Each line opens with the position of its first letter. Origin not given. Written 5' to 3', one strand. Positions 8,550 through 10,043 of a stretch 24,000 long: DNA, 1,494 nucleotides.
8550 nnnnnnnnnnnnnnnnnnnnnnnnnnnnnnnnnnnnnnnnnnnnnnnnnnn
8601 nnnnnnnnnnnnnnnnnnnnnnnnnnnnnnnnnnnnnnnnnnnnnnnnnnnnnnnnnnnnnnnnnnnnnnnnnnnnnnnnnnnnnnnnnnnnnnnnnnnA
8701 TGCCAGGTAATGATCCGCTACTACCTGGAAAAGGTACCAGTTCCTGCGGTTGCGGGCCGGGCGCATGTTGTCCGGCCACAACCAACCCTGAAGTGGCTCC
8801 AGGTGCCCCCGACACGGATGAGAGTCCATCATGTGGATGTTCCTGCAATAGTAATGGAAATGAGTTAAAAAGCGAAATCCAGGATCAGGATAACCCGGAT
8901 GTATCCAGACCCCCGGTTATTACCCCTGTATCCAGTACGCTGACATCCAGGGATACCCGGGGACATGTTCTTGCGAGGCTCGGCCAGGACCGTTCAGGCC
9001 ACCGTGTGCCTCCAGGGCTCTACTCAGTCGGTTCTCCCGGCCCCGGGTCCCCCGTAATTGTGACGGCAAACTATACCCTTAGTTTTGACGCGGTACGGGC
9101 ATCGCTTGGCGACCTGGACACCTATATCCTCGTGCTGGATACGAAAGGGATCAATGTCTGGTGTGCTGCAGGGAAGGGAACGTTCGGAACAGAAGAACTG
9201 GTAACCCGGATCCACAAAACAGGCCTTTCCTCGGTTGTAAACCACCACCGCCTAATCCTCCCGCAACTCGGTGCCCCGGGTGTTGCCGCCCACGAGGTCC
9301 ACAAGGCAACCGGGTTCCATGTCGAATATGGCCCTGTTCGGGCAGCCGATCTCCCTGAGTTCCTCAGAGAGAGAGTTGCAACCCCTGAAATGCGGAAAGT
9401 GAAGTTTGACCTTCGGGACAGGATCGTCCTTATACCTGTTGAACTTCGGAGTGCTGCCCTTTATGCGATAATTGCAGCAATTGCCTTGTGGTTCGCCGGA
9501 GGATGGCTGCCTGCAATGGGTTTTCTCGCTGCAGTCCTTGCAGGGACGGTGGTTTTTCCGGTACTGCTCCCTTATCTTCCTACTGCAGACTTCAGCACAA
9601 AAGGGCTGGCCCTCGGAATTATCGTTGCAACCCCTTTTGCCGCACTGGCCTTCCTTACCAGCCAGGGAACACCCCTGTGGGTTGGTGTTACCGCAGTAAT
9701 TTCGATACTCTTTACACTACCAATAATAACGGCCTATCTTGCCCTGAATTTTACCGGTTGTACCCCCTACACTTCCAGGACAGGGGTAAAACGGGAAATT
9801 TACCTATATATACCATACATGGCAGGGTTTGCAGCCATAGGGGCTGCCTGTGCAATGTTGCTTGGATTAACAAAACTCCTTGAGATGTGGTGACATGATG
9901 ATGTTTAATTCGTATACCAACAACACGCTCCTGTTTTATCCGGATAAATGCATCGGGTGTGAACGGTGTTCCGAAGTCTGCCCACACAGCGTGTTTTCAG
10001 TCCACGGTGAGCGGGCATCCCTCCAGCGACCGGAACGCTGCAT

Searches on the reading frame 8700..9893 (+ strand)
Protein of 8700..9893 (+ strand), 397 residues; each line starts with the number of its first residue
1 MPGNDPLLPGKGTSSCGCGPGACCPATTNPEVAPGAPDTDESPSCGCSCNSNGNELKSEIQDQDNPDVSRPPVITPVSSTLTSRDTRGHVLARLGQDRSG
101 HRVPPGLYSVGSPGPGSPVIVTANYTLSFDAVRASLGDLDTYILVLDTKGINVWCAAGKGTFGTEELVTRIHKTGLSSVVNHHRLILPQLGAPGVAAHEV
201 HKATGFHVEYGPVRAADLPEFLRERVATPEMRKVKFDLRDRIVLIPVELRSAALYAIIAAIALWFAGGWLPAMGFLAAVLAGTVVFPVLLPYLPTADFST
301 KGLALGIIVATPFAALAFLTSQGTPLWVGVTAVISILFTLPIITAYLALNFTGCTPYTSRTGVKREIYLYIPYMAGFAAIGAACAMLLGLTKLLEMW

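Call 48: search_protein_families(library=pfam, proteins=[window:8700-9893:+], max_evalue=0.001)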
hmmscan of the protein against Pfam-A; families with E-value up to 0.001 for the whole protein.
window:8700-9893:+ (397 aa): 1 family
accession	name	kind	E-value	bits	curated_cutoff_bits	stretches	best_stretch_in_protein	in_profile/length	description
PF03599.22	CdhD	-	1.2e-14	54.3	24.8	1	99-218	264-383/387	CO dehydrogenase/acetyl-CoA synthase delta subunit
